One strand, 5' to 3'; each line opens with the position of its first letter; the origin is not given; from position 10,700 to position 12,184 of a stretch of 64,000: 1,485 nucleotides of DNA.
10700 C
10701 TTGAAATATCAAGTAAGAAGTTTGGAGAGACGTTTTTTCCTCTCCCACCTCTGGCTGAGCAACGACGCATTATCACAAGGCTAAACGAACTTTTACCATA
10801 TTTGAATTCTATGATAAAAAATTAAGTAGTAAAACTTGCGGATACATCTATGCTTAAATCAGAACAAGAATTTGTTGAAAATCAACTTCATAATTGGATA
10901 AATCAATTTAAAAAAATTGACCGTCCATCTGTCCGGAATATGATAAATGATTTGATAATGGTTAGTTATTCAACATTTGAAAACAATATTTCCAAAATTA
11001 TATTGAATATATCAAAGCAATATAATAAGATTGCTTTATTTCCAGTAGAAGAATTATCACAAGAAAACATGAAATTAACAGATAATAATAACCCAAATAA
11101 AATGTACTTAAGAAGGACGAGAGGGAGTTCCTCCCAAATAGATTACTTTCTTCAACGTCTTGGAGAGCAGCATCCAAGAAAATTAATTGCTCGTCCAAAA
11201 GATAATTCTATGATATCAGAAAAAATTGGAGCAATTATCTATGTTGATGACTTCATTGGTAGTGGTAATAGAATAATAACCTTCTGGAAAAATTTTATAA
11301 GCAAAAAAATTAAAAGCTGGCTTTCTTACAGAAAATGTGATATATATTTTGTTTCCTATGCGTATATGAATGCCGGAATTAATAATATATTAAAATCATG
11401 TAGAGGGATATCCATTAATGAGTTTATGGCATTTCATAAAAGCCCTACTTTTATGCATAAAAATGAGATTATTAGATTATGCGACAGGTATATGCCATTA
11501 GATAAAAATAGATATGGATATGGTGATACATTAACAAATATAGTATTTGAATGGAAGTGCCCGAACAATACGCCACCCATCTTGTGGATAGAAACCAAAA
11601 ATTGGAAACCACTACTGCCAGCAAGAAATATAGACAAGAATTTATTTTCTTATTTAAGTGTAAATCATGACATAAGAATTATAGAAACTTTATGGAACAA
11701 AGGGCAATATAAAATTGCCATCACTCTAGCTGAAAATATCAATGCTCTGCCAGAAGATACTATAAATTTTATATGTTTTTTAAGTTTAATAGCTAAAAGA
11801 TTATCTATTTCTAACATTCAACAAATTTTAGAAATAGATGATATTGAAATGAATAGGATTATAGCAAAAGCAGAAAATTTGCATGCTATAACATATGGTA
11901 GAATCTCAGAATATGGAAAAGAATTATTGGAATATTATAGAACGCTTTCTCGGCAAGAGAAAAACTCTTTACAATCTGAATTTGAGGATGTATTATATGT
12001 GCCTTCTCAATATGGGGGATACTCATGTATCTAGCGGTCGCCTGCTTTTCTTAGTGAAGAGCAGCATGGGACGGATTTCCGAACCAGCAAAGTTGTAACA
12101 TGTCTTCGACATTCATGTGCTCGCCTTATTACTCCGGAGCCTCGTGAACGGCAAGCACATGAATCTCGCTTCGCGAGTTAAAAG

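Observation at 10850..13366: Retron-like module (PRTase-like gene, structured ncRNA, reverse transcriptase) inserted between a type I R-M locus and a Fic toxin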

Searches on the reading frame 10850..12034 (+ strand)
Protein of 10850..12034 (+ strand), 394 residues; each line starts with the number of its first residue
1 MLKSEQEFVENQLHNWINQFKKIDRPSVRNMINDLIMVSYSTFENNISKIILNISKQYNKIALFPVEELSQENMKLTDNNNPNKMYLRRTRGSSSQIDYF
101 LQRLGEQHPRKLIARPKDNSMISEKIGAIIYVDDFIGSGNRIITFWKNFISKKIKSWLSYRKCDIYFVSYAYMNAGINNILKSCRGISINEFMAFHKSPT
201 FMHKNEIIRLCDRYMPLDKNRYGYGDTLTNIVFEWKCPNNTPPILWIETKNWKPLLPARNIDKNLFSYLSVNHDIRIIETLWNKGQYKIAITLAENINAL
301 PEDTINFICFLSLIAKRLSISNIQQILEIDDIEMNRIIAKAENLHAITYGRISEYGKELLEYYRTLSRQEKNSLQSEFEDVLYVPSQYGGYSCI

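Call 6: search_protein_families(library=pfam, proteins=[window:10850-12034:+], max_evalue=1)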
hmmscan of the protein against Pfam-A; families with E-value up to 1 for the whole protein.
window:10850-12034:+ (394 aa): 3 families
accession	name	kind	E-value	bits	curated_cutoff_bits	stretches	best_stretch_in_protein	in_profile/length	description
PF24390.1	PRTase-CE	-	7.4e-32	111.6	27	1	14-257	2-252/253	PRTase-CE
PF24409.1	wHTH-PRTase_assc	-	2.8e-14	53.4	27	1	308-389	1-82/83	wHTH-PRTase associated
PF19903.4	DUF6376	-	0.17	12.6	27.3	1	11-77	41-107/116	Family of unknown function (DUF6376)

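Call 7: search_protein_families(library=padloc, proteins=[window:10850-12034:+], max_evalue=1)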
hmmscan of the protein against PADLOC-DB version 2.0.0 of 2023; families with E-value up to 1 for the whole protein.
window:10850-12034:+ (394 aa): 5 families
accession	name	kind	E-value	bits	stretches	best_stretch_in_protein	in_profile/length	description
PDLC02933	PRTase_III-A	-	2.2e-77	259.1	1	11-388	11-364/368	-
PDLC02934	PRTase_III-A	-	1.2e-37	127.8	1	10-391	22-392/393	-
PDLC02935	PRTase_III-A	-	3.3e-19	67.3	1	7-270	24-266/290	-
PDLC02931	PRTase_III-A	-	1.3e-17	62.4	1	4-257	23-266/267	-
PDLC02932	PRTase_III-A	-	6.7e-09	33.7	1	96-250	95-258/271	-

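Call 8: search_protein_families(library=ncbifam, proteins=[window:10850-12034:+], max_evalue=1)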
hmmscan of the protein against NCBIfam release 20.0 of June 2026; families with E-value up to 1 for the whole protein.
window:10850-12034:+ (394 aa): 1 family
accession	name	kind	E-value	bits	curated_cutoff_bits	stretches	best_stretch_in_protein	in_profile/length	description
NF053875.1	DS32_1_antiphage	equivalog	5.6e-07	29.1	250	2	6-183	18-173/322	phosphoribosyltransferase-like anti-phage protein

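Call 37: search_solved_structures(query=window:10850-12031:+, max_evalue=0.01, show_alignments=1)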
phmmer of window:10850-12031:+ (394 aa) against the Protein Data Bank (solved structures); distinct sequences matched with E-value up to 0.01: 0.

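Call 41: find_homologous_proteins(query=window:10850-12031:+, max_evalue=1e-10)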
Query window:10850-12031:+ (394 aa): 11 proteins with E <= 1e-10 among 2481 candidates.
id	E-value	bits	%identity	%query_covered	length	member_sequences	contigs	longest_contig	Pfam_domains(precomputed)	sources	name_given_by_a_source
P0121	4.3e-262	887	99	100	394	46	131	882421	PF24390.2,PF24409.2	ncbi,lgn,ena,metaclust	metaclust:status=active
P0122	7.1e-251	850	95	100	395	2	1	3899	PF24390.2,PF24409.2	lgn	-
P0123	6.6e-239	811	91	100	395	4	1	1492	PF24390.2,PF24409.2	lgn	-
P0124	2.3e-206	704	79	100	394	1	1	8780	PF24390.2,PF24409.2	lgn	-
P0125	2.8e-121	424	50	99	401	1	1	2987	PF24390.2,PF24409.2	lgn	-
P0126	2.3e-112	394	45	99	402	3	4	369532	PF24390.2,PF24409.2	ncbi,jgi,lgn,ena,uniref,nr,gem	ncbi:hypothetical protein [uncultured Desulfovibrio sp.]|uniref:phosphoribosyltransferase-like prote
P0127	4.4e-103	364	45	98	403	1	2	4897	PF24390.2,PF24409.2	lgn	-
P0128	1.0e-84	303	39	96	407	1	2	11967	PF24390.2,PF24409.2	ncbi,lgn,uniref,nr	ncbi:MAG: hypothetical protein LUG19_00465 [Desulfovibrio sp.]|uniref:phosphoribosyltransferase-like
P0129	1.7e-76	276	40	96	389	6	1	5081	PF24390.2,PF24409.2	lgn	-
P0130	1.2e-74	270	39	97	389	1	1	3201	PF24390.2,PF24409.2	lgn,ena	-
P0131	4.8e-74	268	37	97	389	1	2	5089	PF24390.2,PF24409.2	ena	-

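Call 42: list_cluster_members(proteins=[P0121, P0126])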
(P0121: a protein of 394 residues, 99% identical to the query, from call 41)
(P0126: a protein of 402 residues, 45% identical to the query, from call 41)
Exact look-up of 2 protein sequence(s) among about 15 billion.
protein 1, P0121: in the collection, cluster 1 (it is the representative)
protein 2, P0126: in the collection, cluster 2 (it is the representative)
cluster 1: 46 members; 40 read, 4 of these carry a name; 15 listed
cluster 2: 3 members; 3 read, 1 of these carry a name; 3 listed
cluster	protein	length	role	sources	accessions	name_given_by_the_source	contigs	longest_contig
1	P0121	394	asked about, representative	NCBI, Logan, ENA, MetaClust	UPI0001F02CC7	status=active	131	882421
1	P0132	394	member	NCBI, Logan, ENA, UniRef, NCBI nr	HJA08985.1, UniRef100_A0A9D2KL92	MAG TPA: hypothetical protein H9962_07340 [Candidatus Mailhella merdigallinarum] | Uncharacterized protein n=1 Tax=Candidatus Mailhella merdigallinarum TaxID=2838658 ... | hypothetical protein [Candidatus Mailhella merdigallinarum]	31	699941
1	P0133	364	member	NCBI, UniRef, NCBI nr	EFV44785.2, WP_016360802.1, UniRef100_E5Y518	hypothetical protein HMPREF0179_01281 [Bilophila wadsworthia 3_1_6] | Uncharacterized protein n=2 Tax=Bilophila wadsworthia TaxID=35833 RepID=E5Y518_BILW3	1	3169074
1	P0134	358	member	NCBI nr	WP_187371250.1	hypothetical protein [Bilophila wadsworthia]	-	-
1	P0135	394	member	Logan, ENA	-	-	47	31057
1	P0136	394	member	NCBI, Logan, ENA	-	-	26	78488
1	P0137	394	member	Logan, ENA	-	-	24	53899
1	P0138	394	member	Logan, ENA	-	-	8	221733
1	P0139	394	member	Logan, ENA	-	-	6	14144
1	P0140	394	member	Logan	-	-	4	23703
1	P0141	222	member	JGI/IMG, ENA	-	-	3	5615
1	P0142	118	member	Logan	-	-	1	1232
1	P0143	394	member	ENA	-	-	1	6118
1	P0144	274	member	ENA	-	-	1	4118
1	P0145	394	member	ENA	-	-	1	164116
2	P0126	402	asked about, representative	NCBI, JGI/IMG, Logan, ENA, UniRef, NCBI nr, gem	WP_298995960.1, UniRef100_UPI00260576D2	hypothetical protein [uncultured Desulfovibrio sp.] | phosphoribosyltransferase-like protein n=1 Tax=uncultured Desulfovibrio sp. TaxID=167968 ...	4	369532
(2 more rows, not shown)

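Call 54: predict_structure(alignment_id=A3)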
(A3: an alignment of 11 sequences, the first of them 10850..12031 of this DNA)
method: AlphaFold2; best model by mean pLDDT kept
length: 394 residues; sequences in the alignment: 11
mean_pLDDT: 59.3   pTM: 0.43
mean pLDDT of the five models: 59.3, 58.7, 57.1, 53.3, 51.6
residues with pLDDT >= 90: 21; 70-90: 121; 50-70: 108; < 50: 144
segments of 3 or more residues with pLDDT < 50: 30-38, 79-94, 155-161, 195-271, 368-394
pLDDT, mean of each block of 10 residues (from residue 1): 51 59 56 48 77 87 77 56 38 58 87 78 76 68 67 50 67 63 62 43 38 35 26 24 26 30 33 63 69 71 86 88 86 91 88 85 63 29 27 24
secondary structure, 60 per line:
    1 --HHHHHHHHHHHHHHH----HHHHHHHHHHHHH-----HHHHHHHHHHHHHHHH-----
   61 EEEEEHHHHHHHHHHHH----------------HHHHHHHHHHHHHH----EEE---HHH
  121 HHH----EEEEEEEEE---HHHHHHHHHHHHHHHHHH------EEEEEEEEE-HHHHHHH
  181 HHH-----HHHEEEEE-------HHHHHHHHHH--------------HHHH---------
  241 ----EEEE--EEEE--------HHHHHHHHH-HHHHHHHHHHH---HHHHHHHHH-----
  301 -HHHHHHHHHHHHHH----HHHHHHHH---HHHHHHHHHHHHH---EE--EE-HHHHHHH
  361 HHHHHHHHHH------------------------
elements in order: H3-17 H22-34 H40-55 E61-65 H66-77 H94-107 E112-114 H118-123 E128-136 H140-157 E164-172 H174-183 E192-196 H204-213 H228-231 E245-248 E251-254 H263-271 H273-283 H287-295 H302-315 H320-327 H331-343 H354-370

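Call 56: search_solved_structures(query=A3, max_evalue=10, show_alignments=2)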
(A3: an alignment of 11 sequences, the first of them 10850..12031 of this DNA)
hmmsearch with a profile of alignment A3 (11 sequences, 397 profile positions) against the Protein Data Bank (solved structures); distinct sequences matched with E-value up to 10: 2.
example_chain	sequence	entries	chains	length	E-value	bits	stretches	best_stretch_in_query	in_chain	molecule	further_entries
3wxx_B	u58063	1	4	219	0.11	14.7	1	29-103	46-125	AopB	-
23cp_S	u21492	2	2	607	0.2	13.8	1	27-95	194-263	Putative chromatin structure-remodeling complex protein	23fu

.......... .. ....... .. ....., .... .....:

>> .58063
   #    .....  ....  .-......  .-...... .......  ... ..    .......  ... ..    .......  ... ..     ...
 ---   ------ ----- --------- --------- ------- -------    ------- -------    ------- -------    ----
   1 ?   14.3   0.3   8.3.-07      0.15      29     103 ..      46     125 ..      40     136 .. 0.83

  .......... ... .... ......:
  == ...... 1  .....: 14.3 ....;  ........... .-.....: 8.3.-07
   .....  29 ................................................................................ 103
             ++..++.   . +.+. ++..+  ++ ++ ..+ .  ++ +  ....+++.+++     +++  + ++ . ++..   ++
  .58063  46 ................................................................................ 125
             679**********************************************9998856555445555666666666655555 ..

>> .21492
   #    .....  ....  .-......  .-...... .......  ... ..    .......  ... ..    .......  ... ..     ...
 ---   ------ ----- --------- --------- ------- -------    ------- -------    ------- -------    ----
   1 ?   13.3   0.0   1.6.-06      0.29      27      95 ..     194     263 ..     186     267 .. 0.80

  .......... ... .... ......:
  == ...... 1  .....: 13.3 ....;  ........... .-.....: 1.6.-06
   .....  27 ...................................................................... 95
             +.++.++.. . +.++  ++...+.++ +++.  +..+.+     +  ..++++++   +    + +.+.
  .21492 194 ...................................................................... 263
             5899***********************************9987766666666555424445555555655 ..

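Call 57: fold_search(model_id=the predicted structure, library=pdb)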
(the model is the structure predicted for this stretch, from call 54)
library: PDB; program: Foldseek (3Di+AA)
matches with E <= 10: 830; with E <= 0.001: 0
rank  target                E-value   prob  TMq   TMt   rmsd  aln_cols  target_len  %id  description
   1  4rv4_B                6.7e-03  1.00  0.23  0.38   5.6       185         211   11  2.65 Angstrom Resolution Crystal Structure of an orotate phosphoribosyltransferase from Bacillus anthracis str. 'Ames  (released 2014-12-17)
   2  1qk4_C                1.8e-02  0.97  0.19  0.31   6.6       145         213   11  TOXOPLASMA GONDII HYPOXANTHINE-GUANINE PHOSPHORIBOSYLTRANSFERASE IMP COMPLEX (released 1999-10-17)
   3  3m3h                  2.1e-02  0.99  0.20  0.36   4.6       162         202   10  1.75 Angstrom resolution crystal structure of an orotate phosphoribosyltransferase from Bacillus anthracis str. 'Ames An (released 2010-04-14)
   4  1dkr_B                2.5e-02  0.95  0.20  0.25   9.6       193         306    9  CRYSTAL STRUCTURES OF BACILLUS SUBTILIS PHOSPHORIBOSYLPYROPHOSPHATE SYNTHETASE: MOLECULAR BASIS OF ALLOSTERIC INHIBITI (released 2000-04-05)
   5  7kl7_A                2.7e-02  0.93  0.21  0.45  11.0       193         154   12  Helicobacter pylori Xanthine-Guanine-Hypoxanthine Phosphoribosyltransferase (released 2021-05-05)
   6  9cm0_0                2.7e-02  0.41  0.12  0.22  12.5       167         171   10  Novel designed icosahedral nanoparticle I3-A7 (released 2025-07-16)
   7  3lpn_B                2.8e-02  0.91  0.17  0.22   8.9       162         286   15  Crystal structure of the phosphoribosylpyrophosphate (PRPP) synthetase from Thermoplasma volcanium in complex with an  (released 2011-02-09)
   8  7kl7_B                3.0e-02  0.69  0.15  0.34  15.8       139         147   14  Helicobacter pylori Xanthine-Guanine-Hypoxanthine Phosphoribosyltransferase (released 2021-05-05)
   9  2yzk_B                4.2e-02  0.96  0.20  0.40   6.5       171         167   12  Crystal structure of orotate phosphoribosyltransferase from Aeropyrum pernix (released 2007-11-06)
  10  7owl_C                5.9e-02  0.38  0.13  0.22  13.3       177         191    7  Odinarchaeota Adenylate kinase (OdinAK) in complex with CTP (released 2022-09-28)
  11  4zc0_A                6.6e-02  0.35  0.16  0.14  23.5       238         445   13  Structure of a dodecameric bacterial helicase (released 2015-10-21)
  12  1u9y_A                6.9e-02  0.80  0.18  0.25   6.9       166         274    8  Crystal Structure of Phosphoribosyl Diphosphate Synthase from Methanocaldococcus jannaschii (released 2005-08-23)
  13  2yjt_D                7.8e-02  0.54  0.16  0.30  13.5       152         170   14  Crystal structure of E. coli DEAD-box protein SrmB bound to regulator of ribonuclease activity A (RraA) (released 2012-06-06)
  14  3hvu_A                8.2e-02  0.63  0.19  0.34   9.5       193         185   12  1.95 Angstrom Crystal Structure of Complex of Hypoxanthine-Guanine Phosphoribosyltransferase from Bacillus anthracis w (released 2009-06-23)
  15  3gep_A                8.7e-02  0.75  0.17  0.29  14.5       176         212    8  Human hypoxanthine guanine phosphoribosyltranserfase in complex with (S)-9-(3-hydroxy-2-phosphonylmethoxypropyl)guanin (released 2009-08-18)
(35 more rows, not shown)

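Call 65: search_dna_similar(query=window:10850-12031:+, collection=plasmids, mode=protein, max_evalue=0.00001, max_rows=15)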
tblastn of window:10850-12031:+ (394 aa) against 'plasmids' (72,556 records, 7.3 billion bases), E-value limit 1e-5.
Records with a match: 16; places in all: 16; records where one place covers at least 80% of the query: 3.
Best place of each record, by identity: <60% 16.
By first word of the organism name: Rhizobium 4; Shigella 2; Sinorhizobium 2; Leptospira 1; Ralstonia 1; Blastomonas 1; Bacillus 1; Acinetobacter 1; Roseomonas 1; Phaeobacter 1; and 1 more.
By predicted mobility (MOB-suite, as given by PLSDB): conjugative 7; mobilizable 5; non-mobilizable 4.
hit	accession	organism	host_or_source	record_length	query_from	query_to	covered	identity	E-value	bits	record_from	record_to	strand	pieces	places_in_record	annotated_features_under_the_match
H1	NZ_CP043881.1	Leptospira interrogans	Homo sapiens,cell culture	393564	12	390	96%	26.7%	2e-26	119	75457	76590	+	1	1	hypothetical protein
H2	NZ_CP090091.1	Rhizobium leguminosarum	Galega,Cell culture,Plant nodule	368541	10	390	97%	24.8%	1e-13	80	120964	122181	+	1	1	hypothetical protein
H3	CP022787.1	Ralstonia solanacearum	Solanum tuberosum,single cell,Potato ...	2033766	15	383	94%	25.6%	3e-23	109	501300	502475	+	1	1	none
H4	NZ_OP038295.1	Shigella sonnei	-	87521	2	316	80%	26.5%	2e-25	115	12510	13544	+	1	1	hypothetical protein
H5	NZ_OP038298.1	Shigella sonnei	-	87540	2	316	80%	26.5%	2e-25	115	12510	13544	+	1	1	hypothetical protein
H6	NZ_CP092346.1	Rhizobium gallicum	Phaseolus vulgaris,Cell culture,nodule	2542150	10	318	78%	23.4%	5e-10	69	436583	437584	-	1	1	none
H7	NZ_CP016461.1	Blastomonas sp. RAC04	Microbial isolate,Algal phycosphere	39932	16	274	66%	27.7%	5e-15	84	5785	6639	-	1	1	hypothetical protein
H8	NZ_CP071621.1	Rhizobium bangladeshense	lentil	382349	16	318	77%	23.2%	8e-9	65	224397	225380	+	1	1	hypothetical protein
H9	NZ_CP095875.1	Bacillus sp. PGP15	-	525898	93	390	76%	23.3%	4e-8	63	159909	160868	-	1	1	hypothetical protein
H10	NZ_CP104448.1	Acinetobacter baumannii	Homo sapiens,sputum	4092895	16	259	62%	27.7%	7e-12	75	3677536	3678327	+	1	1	none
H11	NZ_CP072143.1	Rhizobium sp. L51/94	Blueberry,cell culture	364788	14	261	56%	27.9%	3e-13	101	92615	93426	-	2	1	none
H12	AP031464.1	Roseomonas mucosa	Homo sapiens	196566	16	280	67%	21.4%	4e-10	69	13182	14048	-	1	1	hypothetical protein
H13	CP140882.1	Sinorhizobium meliloti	Medicago lupulina,whole organism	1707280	92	280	48%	25.2%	9e-10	68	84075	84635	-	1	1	hypothetical protein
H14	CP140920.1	Sinorhizobium meliloti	Medicago lupulina,whole organism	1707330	92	280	48%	25.2%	9e-10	68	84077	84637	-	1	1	hypothetical protein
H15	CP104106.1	Phaeobacter sp. G2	cell culture,Emiliania huxleyi RCC1216 ...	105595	92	259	43%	26.4%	9e-13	77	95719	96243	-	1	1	hypothetical protein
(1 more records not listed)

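Call 66: get_annotated_region(hit=H4, flank=3000)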
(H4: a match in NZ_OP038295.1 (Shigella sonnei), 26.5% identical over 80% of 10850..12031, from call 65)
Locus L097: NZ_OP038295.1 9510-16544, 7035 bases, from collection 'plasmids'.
description: Shigella sonnei strain 202106367 plasmid p202106367-3, complete sequence
organism: Shigella sonnei (NCBI taxid 624)
taxonomy: Bacteria; Pseudomonadota; Gammaproteobacteria; Enterobacterales; Enterobacteriaceae; Shigella; Shigella sonnei
host: -; source: -; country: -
typing (MOB-suite, as given by PLSDB): conjugative; replicon IncFIA,IncFIC; relaxase MOBF; mating-pair formation MPF_F
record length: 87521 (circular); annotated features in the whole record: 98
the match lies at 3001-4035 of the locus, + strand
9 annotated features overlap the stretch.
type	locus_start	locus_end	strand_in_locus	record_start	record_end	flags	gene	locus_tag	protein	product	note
CDS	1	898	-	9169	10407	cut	mrx(A)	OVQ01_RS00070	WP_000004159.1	macrolide resistance MFS transporter Mrx(A)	-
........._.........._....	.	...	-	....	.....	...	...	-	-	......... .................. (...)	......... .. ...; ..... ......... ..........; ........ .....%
CDS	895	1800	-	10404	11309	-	-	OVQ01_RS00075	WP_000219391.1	Mph(A) family macrolide 2'-phosphotransferase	-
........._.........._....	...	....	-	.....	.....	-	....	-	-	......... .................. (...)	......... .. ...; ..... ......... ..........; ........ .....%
predicted_resistance_gene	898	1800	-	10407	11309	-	mph(A)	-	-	Mph(A) family macrolide 2'-phosphotransferase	predicted by amrfinderplus; class MACROLIDE; identity 100.0%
CDS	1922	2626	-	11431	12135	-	-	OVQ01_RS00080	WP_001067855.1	IS6-like element IS26 family transposase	GO:0006313 - DNA transposition [Evidence IEA]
CDS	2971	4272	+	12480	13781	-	-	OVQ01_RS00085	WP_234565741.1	hypothetical protein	-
CDS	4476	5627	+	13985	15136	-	-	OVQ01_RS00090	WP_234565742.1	reverse transcriptase family protein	-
CDS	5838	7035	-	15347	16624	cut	-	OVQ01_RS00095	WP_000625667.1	DUF2254 domain-containing protein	-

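Call 67: search_protein_representatives(protein=window:10850-12031:+)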
Query: 394 residues. Proteins with E-value up to 0.001 (for the whole library): 881; up to 1e-10: 373; up to 1e-30: 46. The best 150 are listed.
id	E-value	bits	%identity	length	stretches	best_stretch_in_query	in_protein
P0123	2.1e-239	810.7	91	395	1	1-394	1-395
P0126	7.3e-113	394.2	46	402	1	1-390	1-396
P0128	3.2e-85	303.2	41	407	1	14-391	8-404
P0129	5.4e-77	276.1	42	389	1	12-390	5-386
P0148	2.9e-49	184.8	34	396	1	14-391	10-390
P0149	7.0e-49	183.6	29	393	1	13-390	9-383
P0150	3.5e-48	181.3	31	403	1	14-391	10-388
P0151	3.4e-47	178.0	31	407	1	12-388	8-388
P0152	1.4e-46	176.0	30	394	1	15-391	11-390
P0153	4.7e-46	174.3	31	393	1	4-389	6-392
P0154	9.4e-46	173.3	31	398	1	15-368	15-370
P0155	6.0e-45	170.6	34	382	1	10-392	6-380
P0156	2.7e-43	165.2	30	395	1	14-390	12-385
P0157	6.5e-42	160.6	32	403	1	14-369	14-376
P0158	5.3e-41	157.6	33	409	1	14-390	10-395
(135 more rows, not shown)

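Call 70: search_protein_families(library=padloc, proteins=[L097:2971-4269:+, L097:4476-5624:+], max_evalue=1e-10)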
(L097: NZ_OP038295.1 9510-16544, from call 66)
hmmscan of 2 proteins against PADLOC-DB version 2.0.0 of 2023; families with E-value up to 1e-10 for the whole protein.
L097:2971-4269:+ (433 aa): 4 families
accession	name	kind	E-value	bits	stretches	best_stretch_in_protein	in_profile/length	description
PDLC02933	PRTase_III-A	-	1.7e-113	377.9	1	12-430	3-367/368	-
PDLC02934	PRTase_III-A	-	3.2e-31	106.6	1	24-428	27-390/393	-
PDLC02935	PRTase_III-A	-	2.8e-19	67.6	1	6-300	12-262/290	-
PDLC02931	PRTase_III-A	-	6.1e-13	47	1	127-297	108-266/267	-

L097:4476-5624:+ (383 aa): 39 families (the best 25 are shown)
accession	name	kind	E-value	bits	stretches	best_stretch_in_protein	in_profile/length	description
PDLC02944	RT_III-A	-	1.7e-169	563.8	1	1-382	4-371/597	-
PDLC02945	RT_III-A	-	5.8e-78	260.5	1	35-382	34-361/362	-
PDLC02943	RT_III-A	-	3.3e-72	241.1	2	35-181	16-155/322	-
PDLC02956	RT_XIII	-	6.6e-70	234.4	1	34-379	106-423/469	-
PDLC02946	RT_III-A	-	2.1e-68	228.9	2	210-381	166-329/330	-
PDLC02941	RT_II-A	-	4.8e-65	217.7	2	34-181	6-146/309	-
PDLC02949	RT_other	-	1.2e-64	217.3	1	36-382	145-471/481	-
PDLC02942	RT_III-A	-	4.3e-64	214.7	1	13-367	16-323/341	-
PDLC03740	RT_outgroup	-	1.9e-63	213.1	1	36-381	82-407/407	retron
PDLC03739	RT_Ec107-like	-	4.8e-55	185.1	2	213-370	145-296/307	retron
PDLC02960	RT-Protease_XI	-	6.9e-53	178.3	1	44-365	9-301/506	single gene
PDLC02959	RT-Protease_XI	-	6e-52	175.2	1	44-365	11-304/510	single gene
PDLC02961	RT-TIR_XII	-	1.7e-51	173.6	2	213-371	153-319/475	single gene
PDLC02962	RT-TIR_XII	-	9e-51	171.2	2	213-367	151-316/478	single gene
PDLC02939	RT_II-A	-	3.3e-48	162.7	2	74-165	27-118/304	-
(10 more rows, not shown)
